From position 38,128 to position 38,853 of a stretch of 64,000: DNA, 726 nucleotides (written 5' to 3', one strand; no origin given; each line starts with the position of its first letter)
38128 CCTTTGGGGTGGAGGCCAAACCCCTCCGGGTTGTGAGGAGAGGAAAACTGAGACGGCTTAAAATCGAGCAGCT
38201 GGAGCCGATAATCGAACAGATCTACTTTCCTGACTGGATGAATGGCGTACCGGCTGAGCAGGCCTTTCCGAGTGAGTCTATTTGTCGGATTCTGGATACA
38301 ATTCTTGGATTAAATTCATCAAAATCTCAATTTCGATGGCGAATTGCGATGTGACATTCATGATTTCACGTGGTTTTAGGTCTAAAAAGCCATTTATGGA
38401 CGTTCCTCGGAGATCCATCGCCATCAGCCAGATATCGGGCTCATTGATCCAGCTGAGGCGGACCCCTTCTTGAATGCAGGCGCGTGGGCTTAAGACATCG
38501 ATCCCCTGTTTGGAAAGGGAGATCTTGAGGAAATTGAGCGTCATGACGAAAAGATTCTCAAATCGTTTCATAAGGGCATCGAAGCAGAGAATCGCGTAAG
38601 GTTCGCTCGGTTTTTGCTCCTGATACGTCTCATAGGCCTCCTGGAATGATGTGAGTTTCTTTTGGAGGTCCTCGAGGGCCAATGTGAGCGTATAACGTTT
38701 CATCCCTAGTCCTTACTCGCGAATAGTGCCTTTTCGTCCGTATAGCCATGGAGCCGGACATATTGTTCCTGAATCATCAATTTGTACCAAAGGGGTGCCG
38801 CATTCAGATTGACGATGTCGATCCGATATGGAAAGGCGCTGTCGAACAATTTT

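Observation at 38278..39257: HepT/MntA-like two-gene module with degenerate catalytic motifs in both partners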

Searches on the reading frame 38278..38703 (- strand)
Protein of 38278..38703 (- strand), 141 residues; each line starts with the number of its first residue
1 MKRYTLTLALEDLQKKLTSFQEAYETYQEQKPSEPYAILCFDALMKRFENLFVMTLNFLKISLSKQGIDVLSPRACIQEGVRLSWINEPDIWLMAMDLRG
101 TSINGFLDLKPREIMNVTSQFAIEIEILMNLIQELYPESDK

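Call 3: search_protein_families(library=pfam, proteins=[window:38278-38703:-], max_evalue=1)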
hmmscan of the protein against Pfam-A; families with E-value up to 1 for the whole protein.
window:38278-38703:- (141 aa): 2 families
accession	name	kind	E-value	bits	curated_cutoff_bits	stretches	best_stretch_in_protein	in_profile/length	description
PF08780.16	NTase_sub_bind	-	1.5e-08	35.1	31.8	1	10-116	3-107/126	Nucleotidyltransferase substrate binding protein like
PF10077.14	DUF2314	-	0.19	12.3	22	1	90-126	54-90/134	Uncharacterized protein conserved in bacteria (DUF2314)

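Call 4: search_protein_families(library=ncbifam, proteins=[window:38278-38703:-], max_evalue=1)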
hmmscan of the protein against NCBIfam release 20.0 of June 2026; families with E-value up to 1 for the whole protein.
window:38278-38703:- (141 aa): 3 families
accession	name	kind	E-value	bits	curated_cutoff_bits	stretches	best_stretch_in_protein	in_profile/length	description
TIGR01987.1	HI0074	subfamily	1.2e-08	35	55.8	1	10-133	2-122/123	HI0074 family nucleotidyltransferase substrate-binding subunit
TIGR03378.1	glycerol3P_GlpB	equivalog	0.012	14.6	174.15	1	15-114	53-157/419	anaerobic glycerol-3-phosphate dehydrogenase subunit GlpB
NF003721.0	PRK05329.1-4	equivalog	0.048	12.6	403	1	14-57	54-99/428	glycerol-3-phosphate dehydrogenase subunit GlpB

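Call 5: search_protein_families(library=padloc, proteins=[window:38278-38703:-], max_evalue=1)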
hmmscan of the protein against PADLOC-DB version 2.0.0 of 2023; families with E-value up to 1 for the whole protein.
window:38278-38703:- (141 aa): 0 families

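Call 6: search_solved_structures(query=window:38278-38703:-, max_evalue=10, show_alignments=4)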
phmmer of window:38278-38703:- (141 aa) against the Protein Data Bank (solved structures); distinct sequences matched with E-value up to 10: 2.
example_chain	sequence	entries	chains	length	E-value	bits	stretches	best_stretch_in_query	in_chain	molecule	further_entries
1wty_A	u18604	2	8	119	1.1e-05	28.9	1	39-104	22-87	hypothetical protein TTHA0048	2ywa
1jog_A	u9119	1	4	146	1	12.8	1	27-132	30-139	HYPOTHETICAL PROTEIN HI0074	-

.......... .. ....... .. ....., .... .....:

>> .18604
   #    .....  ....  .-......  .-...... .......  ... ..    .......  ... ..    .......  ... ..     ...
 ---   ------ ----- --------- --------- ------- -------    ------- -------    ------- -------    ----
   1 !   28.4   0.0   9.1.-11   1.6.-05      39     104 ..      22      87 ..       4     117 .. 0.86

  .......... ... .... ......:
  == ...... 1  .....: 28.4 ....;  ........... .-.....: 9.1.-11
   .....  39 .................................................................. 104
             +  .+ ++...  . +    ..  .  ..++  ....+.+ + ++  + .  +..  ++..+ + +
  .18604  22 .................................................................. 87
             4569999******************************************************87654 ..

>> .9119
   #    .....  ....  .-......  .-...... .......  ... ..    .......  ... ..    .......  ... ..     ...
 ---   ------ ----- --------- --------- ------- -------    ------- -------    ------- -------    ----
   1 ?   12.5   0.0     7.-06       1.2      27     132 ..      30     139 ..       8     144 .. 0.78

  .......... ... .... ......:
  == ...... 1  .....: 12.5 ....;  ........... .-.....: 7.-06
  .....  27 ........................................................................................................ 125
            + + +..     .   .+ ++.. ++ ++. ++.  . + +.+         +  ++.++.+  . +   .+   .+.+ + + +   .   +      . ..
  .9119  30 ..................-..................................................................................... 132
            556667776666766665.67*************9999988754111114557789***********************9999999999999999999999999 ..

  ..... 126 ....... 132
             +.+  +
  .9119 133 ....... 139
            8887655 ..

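Call 8: find_homologous_proteins(query=window:38278-38703:-, max_evalue=0.001)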
Query window:38278-38703:- (141 aa): 2 proteins with E <= 0.001 among 45 candidates.
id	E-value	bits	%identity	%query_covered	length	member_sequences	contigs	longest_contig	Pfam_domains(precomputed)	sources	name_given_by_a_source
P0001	6.3e-86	303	99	100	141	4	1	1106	PF08780.17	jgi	-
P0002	1.8e-71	256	91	91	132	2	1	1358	PF08780.17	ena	-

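Call 27: find_encoding_contigs(protein=P0002, flank=3000, max_places=2)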
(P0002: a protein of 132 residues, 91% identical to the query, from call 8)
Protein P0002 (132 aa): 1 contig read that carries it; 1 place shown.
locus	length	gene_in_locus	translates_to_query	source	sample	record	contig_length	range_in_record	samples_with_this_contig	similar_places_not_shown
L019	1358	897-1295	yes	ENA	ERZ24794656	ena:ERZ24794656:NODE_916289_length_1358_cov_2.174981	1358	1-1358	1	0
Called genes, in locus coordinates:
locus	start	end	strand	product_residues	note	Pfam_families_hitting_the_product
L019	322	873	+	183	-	-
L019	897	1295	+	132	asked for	PF08780:NTase_sub_bind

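Call 31: list_cluster_members(proteins=[P0003, window:38278-38703:-, window:40706-41617:+])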
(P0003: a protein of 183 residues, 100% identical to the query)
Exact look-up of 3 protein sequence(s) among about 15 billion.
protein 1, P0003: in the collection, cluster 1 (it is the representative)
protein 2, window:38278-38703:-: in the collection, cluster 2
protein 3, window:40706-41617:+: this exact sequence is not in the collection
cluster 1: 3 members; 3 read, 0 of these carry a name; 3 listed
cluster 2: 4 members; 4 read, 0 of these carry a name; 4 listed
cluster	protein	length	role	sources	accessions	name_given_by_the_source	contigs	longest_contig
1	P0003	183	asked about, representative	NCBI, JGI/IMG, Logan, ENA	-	-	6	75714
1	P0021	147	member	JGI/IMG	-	-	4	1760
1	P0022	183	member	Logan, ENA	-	-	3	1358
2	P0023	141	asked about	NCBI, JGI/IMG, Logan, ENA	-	-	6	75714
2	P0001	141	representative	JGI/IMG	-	-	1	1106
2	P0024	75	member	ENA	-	-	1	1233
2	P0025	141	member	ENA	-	-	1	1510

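Call 39: find_homologous_proteins(query=A3, max_evalue=0.001)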
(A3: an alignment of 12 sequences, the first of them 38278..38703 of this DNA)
Query A3 (12 sequences) (141 aa, profile of the alignment): 129 proteins with E <= 0.001 among 6714 candidates; the best 120 are listed.
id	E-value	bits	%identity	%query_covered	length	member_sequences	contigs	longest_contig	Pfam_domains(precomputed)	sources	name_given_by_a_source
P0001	6.6e-53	196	99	100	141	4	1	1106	PF08780.17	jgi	-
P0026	1.1e-51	192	34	81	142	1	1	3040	PF08780.17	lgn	-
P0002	2.3e-50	188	91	91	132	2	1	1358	PF08780.17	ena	-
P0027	3.7e-50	187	31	91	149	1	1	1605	PF08780.17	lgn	-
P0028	4.1e-50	187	30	96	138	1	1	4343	PF01934.23,PF08780.17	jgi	jgi:nucleotidyltransferase substrate binding protein (TIGR01987 family)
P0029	4.1e-48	181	34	96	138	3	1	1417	PF01934.23,PF08780.17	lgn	-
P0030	5.6e-48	180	31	92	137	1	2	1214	PF08780.17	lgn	-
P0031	6.1e-48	180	29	95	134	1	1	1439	PF01934.23,PF08780.17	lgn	-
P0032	1.8e-47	178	29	94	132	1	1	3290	PF01934.23,PF08780.17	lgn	-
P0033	4.8e-47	177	32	89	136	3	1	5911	PF01934.23,PF08780.17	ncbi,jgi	jgi:nucleotidyltransferase substrate binding protein (TIGR01987 family)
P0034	1.8e-46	175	32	92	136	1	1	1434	PF01934.23,PF08780.17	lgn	-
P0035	2.1e-46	175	28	96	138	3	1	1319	PF01934.23,PF08780.17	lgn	-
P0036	4.3e-46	174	30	96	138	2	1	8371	PF01934.23,PF08780.17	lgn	-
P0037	9.4e-46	173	30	96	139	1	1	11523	PF01934.23,PF08780.17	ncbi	-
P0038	1.1e-45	173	31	85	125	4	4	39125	PF01934.23,PF08780.17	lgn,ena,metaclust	metaclust:\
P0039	1.8e-45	172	30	96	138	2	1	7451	PF08780.17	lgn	-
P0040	2.5e-45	172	32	86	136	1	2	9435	PF08780.17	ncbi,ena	-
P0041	1.3e-44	169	32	96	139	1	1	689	PF01934.23,PF08780.17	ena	-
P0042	3.4e-44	168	32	83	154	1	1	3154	PF01934.23,PF08780.17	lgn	-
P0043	2.7e-43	165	27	96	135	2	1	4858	PF01934.23,PF08780.17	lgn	-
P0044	1.5e-42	163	33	96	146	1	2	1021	PF01934.23,PF08780.17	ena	-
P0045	1.8e-42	162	35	63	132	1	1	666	PF01934.23,PF08780.17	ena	-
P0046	2.0e-42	162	35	85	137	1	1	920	PF01934.23,PF08780.17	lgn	-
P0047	2.3e-42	162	32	91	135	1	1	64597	PF01934.23,PF08780.17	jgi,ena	-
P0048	1.6e-41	159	33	87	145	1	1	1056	PF01934.23,PF08780.17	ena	-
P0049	1.6e-41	159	32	90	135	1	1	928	PF01934.23,PF08780.17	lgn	-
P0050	3.8e-41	158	30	100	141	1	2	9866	PF01934.23,PF08780.17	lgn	-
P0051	5.3e-41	157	31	90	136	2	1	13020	PF01934.23,PF08780.17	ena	-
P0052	7.3e-41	157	36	96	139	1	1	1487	PF01934.23,PF08780.17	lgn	-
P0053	1.5e-40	156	31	77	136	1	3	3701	PF01934.23,PF08780.17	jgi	jgi:nucleotidyltransferase substrate binding protein (TIGR01987 family)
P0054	3.2e-40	155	36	69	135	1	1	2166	PF08780.17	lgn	-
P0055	1.4e-39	153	29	93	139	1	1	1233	PF01934.23,PF08780.17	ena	-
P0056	1.4e-39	153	30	89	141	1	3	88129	PF08780.17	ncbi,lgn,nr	ncbi:MAG: nucleotidyltransferase substrate binding protein [Deltaproteobacteria bacterium]|nr:nucleo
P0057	1.4e-39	153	31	88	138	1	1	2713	PF01934.23,PF08780.17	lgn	-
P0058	1.6e-39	153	28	97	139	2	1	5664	PF08780.17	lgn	-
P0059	5.8e-39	151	25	90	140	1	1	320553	PF01934.23,PF08780.17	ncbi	ncbi:MAG: HI0074 family nucleotidyltransferase substrate-binding subunit [Pseudomonadota bacterium]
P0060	7.1e-39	151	34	84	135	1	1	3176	PF08780.17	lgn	-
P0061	7.8e-39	150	27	96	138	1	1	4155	PF01934.23,PF08780.17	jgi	jgi:nucleotidyltransferase substrate binding protein (TIGR01987 family)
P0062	1.7e-38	149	32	84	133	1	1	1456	PF01934.23,PF08780.17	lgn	-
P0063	2.1e-38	149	29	86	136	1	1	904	PF01934.23,PF08780.17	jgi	jgi:nucleotidyltransferase substrate binding protein (TIGR01987 family)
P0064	2.4e-38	149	28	91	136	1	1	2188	PF01934.23,PF08780.17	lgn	-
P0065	3.1e-38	149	32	90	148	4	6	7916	PF08780.17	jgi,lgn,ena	-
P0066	8.8e-38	147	28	94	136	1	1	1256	PF08780.17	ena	-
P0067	9.7e-38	147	29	96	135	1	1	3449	PF01934.23,PF08780.17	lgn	-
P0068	1.1e-37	147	29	89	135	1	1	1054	PF01934.23,PF08780.17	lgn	-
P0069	1.3e-37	147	28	95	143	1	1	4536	PF01934.23,PF08780.17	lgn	-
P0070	1.3e-37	146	28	92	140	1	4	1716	PF01934.23,PF08780.17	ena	-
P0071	1.4e-37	146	29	96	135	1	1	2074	PF01934.23,PF08780.17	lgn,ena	-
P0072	1.4e-37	146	30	93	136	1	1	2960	PF08780.17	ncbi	-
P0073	1.5e-37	146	26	81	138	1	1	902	PF08780.17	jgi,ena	-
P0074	1.7e-37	146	29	91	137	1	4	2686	PF08780.17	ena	-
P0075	2.3e-37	146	23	89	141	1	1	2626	PF01934.23,PF08780.17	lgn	-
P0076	2.4e-37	146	32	71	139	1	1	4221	PF08780.17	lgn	-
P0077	2.8e-37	145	29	95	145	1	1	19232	PF01934.23,PF08780.17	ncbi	ncbi:MAG: HI0074 family nucleotidyltransferase substrate-binding subunit [Pseudomonadota bacterium]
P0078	3.1e-37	145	26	89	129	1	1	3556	PF01934.23,PF08780.17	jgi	jgi:nucleotidyltransferase substrate binding protein (TIGR01987 family)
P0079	4.2e-37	145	29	92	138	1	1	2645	PF01934.23,PF08780.17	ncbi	-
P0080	4.3e-37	145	28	57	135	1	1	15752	PF01934.23,PF08780.17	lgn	-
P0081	9.5e-37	144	28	94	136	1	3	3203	PF01934.23,PF08780.17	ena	-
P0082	1.4e-36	143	28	95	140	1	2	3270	PF01934.23,PF08780.17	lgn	-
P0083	1.5e-36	143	28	95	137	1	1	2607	PF01934.23,PF08780.17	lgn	-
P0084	1.6e-36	143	29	86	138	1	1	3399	PF01934.23,PF08780.17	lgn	-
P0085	6.2e-36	141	24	90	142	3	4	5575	PF01934.23,PF08780.17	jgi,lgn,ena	-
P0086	7.8e-36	141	29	81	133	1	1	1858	PF01934.23,PF08780.17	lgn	-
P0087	1.1e-35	140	31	59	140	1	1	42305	PF01934.23,PF08780.17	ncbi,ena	ncbi:MAG: HI0074 family nucleotidyltransferase substrate-binding subunit [Pseudomonadota bacterium]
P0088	1.5e-35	140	27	94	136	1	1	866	PF01934.23,PF08780.17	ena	-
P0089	1.5e-35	140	30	88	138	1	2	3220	PF01934.23,PF08780.17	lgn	-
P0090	2.6e-35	139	29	86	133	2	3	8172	PF01934.23,PF08780.17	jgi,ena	jgi:nucleotidyltransferase substrate binding protein (TIGR01987 family)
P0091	3.2e-35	139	30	90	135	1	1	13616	PF01934.23,PF08780.17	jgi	jgi:nucleotidyltransferase substrate binding protein (TIGR01987 family)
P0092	3.9e-35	138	25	89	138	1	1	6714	PF08780.17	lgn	-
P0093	4.8e-35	138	27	96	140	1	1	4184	PF01934.23,PF08780.17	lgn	-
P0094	4.9e-35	138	28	89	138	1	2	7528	PF08780.17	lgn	-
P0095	5.3e-35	138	27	92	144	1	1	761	PF01934.23,PF08780.17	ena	-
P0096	6.3e-35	138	30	74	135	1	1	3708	PF01934.23,PF08780.17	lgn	-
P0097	8.1e-35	137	31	84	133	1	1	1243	PF08780.17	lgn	-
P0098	9.6e-35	137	27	73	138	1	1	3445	PF08780.17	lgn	-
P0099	1.4e-34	137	28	81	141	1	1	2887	PF01934.23,PF08780.17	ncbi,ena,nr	ncbi:MAG TPA: hypothetical protein DF383_11460 [Deltaproteobacteria bacterium]|nr:hypothetical prote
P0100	1.5e-34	137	26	94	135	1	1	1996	PF01934.23,PF08780.17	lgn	-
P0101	2.5e-34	136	25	92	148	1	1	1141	PF08780.17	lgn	-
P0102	2.6e-34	136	26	66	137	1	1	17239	PF01934.23,PF08780.17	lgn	-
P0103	2.8e-34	136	32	100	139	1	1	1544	PF08780.17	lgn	-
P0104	3.2e-34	136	32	57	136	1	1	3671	PF01934.23,PF08780.17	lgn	-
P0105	3.5e-34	135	27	96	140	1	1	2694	PF08780.17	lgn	-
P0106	4.8e-34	135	28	90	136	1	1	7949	PF01934.23,PF08780.17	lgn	-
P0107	5.4e-34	135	30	72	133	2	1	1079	PF08780.17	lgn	-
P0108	5.7e-34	135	33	65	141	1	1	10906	PF08780.17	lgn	-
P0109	7.1e-34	134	31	82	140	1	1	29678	PF08780.17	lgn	-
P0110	8.3e-34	134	24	91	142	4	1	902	PF01934.23,PF08780.17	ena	-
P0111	1.3e-33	134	27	65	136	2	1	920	PF01934.23,PF08780.17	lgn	-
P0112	1.3e-33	134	36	67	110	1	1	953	PF08780.17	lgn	-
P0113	1.6e-33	133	30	65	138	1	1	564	PF01934.23,PF08780.17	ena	-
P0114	1.6e-33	133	31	90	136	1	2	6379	PF08780.17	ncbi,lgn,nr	ncbi:MAG: nucleotidyltransferase substrate binding protein [Deltaproteobacteria bacterium]|nr:nucleo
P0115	2.8e-33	132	23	88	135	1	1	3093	PF08780.17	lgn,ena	-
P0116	4.1e-33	132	25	89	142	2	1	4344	PF01934.23,PF08780.17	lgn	-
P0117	1.2e-32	130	29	65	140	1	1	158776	PF01934.23,PF08780.17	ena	-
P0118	1.3e-32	130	31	84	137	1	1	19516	PF01934.23,PF08780.17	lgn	-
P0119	1.5e-32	130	29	94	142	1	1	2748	PF08780.17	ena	-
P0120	1.9e-32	130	34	59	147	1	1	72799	PF01934.23,PF08780.17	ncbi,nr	ncbi:MAG: nucleotidyltransferase substrate binding protein [Deltaproteobacteria bacterium]|nr:nucleo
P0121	8.1e-32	128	33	87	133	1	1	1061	PF08780.17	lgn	-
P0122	1.1e-31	127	27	96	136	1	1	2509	PF01934.23,PF08780.17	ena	-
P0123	2.4e-31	126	29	68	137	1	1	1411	PF01934.23,PF08780.17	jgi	jgi:nucleotidyltransferase substrate binding protein (TIGR01987 family)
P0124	7.7e-31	125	24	91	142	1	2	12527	PF01934.23,PF08780.17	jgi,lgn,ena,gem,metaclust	metaclust:\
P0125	7.3e-30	121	26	86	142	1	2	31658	PF08780.17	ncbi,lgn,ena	-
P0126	6.3e-26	109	31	70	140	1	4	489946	PF01934.23,PF08780.17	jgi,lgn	jgi:nucleotidyltransferase substrate binding protein (TIGR01987 family)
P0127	9.4e-26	108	29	67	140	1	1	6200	PF01934.23,PF08780.17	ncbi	-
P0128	2.4e-25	107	30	65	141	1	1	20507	PF01934.23,PF08780.17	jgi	jgi:nucleotidyltransferase substrate binding protein (TIGR01987 family)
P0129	3.1e-25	106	30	70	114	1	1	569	PF01934.23,PF08780.17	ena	-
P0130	3.8e-25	106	26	91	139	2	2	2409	PF01934.23,PF08780.17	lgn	-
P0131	3.9e-25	106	29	70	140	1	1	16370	PF01934.23,PF08780.17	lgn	-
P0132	4.7e-25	106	27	67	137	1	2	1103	PF01934.23,PF08780.17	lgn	-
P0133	9.1e-25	105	31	69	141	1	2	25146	PF01934.23,PF08780.17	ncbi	-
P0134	1.8e-24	104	35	45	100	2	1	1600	PF08780.17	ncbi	-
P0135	7.5e-24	102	25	65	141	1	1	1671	PF08780.17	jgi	jgi:nucleotidyltransferase substrate binding protein (TIGR01987 family)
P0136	4.9e-23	99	25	66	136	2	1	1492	PF01934.23,PF08780.17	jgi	jgi:nucleotidyltransferase substrate binding protein (TIGR01987 family)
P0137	6.4e-23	99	26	57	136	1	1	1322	PF01934.23,PF08780.17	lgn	-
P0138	8.2e-23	99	29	69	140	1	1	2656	PF08780.17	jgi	jgi:hypothetical protein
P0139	3.8e-22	96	25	57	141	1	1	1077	PF08780.17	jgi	jgi:nucleotidyltransferase substrate binding protein (TIGR01987 family)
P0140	1.7e-20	91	26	74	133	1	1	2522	PF08780.17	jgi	jgi:nucleotidyltransferase substrate binding protein (TIGR01987 family)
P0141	1.1e-19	88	27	76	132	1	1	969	PF08780.17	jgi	jgi:nucleotidyltransferase substrate binding protein (TIGR01987 family)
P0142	4.1e-19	87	29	48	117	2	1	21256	PF08780.17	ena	-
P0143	4.3e-18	83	24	79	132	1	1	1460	PF08780.17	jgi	-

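Call 61: predict_structure(alignment_id=A2)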
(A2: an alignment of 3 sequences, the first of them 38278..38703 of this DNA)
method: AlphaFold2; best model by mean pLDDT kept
length: 141 residues; sequences in the alignment: 3
mean_pLDDT: 68.5   pTM: 0.66
mean pLDDT of the five models: 68.5, 57.0, 56.6, 48.9, 45.0
residues with pLDDT >= 90: 0; 70-90: 68; 50-70: 58; < 50: 15
segments of 3 or more residues with pLDDT < 50: 98-107, 139-141
pLDDT, mean of each block of 10 residues (from residue 1): 69 86 82 72 77 79 78 70 63 54 46 65 67 58 34
secondary structure, 60 per line:
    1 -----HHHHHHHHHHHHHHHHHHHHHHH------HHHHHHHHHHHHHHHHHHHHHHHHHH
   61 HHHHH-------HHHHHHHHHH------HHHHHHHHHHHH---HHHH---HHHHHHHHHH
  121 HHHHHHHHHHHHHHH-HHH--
elements in order: H6-28 H35-65 H73-82 H89-100 H104-107 H111-135

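Call 66: fold_search(model_id=the predicted structure, library=pdb)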
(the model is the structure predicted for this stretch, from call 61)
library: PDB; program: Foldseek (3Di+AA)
matches with E <= 10: 418; with E <= 0.001: 2
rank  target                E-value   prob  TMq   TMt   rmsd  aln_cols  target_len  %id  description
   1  8yuf_B                7.2e-04  1.00  0.78  0.82   2.7       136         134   18  Crystal structure of HEPN (Q64A) toxin (released 2025-04-02)
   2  8xdj_C                7.7e-04  1.00  0.72  0.77   3.4       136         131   16  Crystal structure of AMPylated HEPN toxin (released 2024-12-18)
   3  8xeh_B                1.0e-03  1.00  0.71  0.77   3.4       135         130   16  Crystal structure of HEPN-MNT complex (released 2024-12-18)
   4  8xdj_B                1.6e-03  1.00  0.76  0.80   3.2       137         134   19  Crystal structure of AMPylated HEPN toxin (released 2024-12-18)
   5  8xdj_A                1.6e-03  1.00  0.76  0.82   2.8       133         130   19  Crystal structure of AMPylated HEPN toxin (released 2024-12-18)
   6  8yuf_A                1.7e-03  1.00  0.78  0.82   2.8       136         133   18  Crystal structure of HEPN (Q64A) toxin (released 2025-04-02)
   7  1wty_A                2.2e-03  1.00  0.50  0.58   5.3       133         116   22  Crystal structure of a probable nucleotidyl transferase protein from thermus thermophilus HB8 (released 2004-12-07)
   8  8xeh_D                2.4e-03  1.00  0.67  0.75   3.9       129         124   16  Crystal structure of HEPN-MNT complex (released 2024-12-18)
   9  1wty_B                4.2e-03  1.00  0.46  0.56   6.0       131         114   23  Crystal structure of a probable nucleotidyl transferase protein from thermus thermophilus HB8 (released 2004-12-07)
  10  1jog_A                6.1e-03  1.00  0.53  0.55   5.3       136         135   17  Structure of HI0074 from Heamophilus Influenzae reveals the fold of a substrate binding domain of a nucleotidyltransfe (released 2002-12-18)
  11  1wwp_A                1.5e-02  1.00  0.65  0.76   3.1       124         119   21  Crystal structure of ttk003001694 from Thermus Thermophilus HB8 (released 2005-07-12)
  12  6m6u_H                1.8e-02  1.00  0.62  0.65   3.9       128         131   12  Crystal structure the toxin-antitoxin MntA-HpeT mutant-D39ED41E (released 2020-09-30)
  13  6m6u_G                2.0e-02  1.00  0.65  0.69   3.6       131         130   12  Crystal structure the toxin-antitoxin MntA-HpeT mutant-D39ED41E (released 2020-09-30)
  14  5yep_C                2.7e-02  1.00  0.65  0.69   3.6       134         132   10  Crystal structure of SO_3166-SO_3165 from Shewanella oneidensis (released 2018-03-28)
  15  7bxo_H                3.1e-02  1.00  0.65  0.70   3.7       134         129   11  Crystal structure of the toxin-antitoxin with AMP-PNP (released 2020-09-30)
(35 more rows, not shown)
